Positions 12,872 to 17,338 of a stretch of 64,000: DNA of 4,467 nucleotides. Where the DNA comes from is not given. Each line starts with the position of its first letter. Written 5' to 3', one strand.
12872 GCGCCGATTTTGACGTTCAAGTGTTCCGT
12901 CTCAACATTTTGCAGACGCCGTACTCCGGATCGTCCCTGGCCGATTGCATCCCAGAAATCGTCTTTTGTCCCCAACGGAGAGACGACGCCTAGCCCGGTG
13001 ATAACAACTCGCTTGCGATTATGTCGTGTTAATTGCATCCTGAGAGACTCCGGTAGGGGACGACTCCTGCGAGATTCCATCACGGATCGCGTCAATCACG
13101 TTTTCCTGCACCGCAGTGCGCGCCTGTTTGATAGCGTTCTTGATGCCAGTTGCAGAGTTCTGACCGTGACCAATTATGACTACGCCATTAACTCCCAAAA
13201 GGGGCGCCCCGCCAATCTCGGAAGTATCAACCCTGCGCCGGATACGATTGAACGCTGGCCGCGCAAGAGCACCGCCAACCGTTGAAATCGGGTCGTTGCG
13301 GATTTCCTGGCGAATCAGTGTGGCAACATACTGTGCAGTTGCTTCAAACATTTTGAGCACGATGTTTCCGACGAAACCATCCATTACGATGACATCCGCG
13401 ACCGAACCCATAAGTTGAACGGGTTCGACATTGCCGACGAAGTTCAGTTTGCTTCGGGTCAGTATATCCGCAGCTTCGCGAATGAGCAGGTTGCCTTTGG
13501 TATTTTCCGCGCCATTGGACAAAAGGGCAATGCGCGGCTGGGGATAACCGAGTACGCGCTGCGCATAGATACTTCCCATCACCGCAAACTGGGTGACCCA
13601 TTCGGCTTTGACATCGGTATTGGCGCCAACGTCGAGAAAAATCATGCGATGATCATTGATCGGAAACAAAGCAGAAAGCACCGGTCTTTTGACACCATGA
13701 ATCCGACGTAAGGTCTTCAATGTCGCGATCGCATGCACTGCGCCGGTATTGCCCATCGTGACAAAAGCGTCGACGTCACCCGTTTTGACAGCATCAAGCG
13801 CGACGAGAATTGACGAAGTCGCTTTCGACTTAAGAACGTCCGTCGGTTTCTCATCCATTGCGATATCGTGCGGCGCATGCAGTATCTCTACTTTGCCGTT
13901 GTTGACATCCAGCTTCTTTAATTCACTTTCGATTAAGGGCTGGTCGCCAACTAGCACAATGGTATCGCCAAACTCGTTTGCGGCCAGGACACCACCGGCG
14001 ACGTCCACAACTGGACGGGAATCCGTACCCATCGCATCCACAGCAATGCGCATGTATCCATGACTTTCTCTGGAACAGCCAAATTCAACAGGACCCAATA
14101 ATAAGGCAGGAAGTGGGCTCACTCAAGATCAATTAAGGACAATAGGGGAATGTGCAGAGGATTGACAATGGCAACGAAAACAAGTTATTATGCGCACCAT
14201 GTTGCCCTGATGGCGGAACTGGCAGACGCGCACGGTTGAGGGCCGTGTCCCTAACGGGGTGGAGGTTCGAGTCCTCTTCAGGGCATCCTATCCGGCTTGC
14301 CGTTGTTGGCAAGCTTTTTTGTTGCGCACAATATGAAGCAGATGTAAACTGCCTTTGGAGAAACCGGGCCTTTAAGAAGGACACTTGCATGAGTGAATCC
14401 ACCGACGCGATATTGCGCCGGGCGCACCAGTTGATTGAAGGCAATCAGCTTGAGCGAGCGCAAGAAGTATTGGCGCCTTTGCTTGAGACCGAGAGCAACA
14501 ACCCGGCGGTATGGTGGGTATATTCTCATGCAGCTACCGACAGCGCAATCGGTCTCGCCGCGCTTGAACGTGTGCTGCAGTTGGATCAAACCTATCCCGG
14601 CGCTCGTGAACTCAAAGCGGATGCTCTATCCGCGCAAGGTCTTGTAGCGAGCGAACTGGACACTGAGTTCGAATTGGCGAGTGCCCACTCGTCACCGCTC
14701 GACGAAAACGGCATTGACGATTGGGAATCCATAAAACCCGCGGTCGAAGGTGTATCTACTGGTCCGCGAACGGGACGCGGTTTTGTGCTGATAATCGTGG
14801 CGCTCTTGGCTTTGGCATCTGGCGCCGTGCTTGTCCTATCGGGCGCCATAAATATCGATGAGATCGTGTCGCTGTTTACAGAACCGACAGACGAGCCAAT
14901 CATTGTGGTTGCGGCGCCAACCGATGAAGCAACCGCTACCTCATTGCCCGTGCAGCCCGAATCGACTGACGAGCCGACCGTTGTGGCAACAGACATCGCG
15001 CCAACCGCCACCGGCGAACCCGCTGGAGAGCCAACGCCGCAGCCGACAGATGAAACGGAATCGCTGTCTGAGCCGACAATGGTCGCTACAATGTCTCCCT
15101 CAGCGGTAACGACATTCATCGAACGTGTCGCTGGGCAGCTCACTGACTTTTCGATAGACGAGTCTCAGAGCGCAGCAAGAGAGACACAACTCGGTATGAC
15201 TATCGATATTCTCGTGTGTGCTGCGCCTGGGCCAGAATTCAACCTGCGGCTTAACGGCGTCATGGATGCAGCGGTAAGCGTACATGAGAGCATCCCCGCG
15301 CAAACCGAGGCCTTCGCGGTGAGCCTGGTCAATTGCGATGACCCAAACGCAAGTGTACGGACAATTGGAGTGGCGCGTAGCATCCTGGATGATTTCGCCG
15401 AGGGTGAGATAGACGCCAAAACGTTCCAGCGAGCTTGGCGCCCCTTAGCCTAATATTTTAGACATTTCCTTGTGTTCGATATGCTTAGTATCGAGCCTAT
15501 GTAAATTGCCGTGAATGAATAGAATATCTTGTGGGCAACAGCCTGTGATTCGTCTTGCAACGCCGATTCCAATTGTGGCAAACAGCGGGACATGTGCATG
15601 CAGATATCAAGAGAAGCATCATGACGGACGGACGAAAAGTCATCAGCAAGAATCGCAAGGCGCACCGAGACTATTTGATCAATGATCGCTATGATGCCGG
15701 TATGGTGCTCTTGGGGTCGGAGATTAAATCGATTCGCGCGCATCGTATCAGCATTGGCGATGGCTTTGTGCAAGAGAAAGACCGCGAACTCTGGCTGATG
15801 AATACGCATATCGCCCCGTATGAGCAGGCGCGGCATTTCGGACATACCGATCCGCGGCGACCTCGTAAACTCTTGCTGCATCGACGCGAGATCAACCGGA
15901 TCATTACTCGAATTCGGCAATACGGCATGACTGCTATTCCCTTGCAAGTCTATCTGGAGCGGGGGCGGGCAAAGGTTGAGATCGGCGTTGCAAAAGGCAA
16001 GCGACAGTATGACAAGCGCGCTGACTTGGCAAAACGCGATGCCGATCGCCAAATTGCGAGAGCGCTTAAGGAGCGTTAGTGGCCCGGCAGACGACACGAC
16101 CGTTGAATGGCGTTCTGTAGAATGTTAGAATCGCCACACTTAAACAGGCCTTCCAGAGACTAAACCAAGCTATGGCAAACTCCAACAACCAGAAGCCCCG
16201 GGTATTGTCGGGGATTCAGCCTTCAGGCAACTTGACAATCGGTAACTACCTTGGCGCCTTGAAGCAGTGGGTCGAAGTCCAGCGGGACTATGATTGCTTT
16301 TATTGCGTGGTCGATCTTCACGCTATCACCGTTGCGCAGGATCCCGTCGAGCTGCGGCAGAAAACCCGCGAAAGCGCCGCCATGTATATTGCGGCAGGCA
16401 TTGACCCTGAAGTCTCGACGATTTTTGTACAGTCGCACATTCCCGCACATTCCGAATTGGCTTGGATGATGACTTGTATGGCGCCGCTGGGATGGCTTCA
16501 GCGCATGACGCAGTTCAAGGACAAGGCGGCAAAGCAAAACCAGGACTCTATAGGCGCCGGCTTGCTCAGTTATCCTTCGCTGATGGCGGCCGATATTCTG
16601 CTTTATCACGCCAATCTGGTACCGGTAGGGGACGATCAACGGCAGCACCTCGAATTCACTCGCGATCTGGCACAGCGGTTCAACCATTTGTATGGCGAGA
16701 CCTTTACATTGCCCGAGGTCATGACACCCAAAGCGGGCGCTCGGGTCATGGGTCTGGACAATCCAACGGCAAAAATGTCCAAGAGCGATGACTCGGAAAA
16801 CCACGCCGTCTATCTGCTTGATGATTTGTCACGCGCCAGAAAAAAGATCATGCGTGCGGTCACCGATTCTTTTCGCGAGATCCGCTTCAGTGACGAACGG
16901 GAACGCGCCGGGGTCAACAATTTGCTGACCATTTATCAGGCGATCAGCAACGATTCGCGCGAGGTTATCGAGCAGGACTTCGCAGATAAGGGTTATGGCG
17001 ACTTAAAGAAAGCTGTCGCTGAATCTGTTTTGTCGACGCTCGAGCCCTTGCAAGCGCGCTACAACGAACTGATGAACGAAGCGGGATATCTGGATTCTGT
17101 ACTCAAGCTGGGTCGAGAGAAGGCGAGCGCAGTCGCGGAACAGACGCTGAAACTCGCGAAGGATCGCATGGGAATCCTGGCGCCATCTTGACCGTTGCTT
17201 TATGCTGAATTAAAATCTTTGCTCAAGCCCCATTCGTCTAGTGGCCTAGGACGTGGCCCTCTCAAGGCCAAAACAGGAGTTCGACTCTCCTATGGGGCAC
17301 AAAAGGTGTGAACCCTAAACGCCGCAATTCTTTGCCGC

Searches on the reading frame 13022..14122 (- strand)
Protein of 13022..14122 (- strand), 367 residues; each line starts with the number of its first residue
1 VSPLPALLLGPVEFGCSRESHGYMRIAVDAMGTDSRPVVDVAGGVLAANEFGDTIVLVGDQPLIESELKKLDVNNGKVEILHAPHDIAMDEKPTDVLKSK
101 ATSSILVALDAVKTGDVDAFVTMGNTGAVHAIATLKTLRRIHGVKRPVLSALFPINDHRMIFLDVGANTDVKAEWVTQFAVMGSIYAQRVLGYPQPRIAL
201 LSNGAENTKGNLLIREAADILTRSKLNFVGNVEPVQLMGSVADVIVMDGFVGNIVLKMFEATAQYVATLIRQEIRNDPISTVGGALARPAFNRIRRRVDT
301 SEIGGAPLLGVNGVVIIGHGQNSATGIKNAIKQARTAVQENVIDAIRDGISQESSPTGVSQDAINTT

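Call 81: search_protein_families(library=pfam, proteins=[window:13022-14122:-], max_evalue=0.00001)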
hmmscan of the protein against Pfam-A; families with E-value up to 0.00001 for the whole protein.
window:13022-14122:- (367 aa): 1 family
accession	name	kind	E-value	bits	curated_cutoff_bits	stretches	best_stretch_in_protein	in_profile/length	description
PF02504.20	FA_synthesis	-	6.1e-91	305.3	29.1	1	24-343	1-322/324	Fatty acid synthesis protein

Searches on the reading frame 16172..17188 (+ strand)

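Call 81: search_protein_families(library=pfam, proteins=[window:16172-17188:+], max_evalue=0.00001)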
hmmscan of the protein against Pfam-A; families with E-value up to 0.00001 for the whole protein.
window:16172-17188:+ (339 aa): 1 family
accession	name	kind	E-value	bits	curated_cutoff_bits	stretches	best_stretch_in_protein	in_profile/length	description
PF00579.31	tRNA-synt_1b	-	1.1e-79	268.2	21.1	1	5-290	2-291/292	tRNA synthetases class I (W and Y)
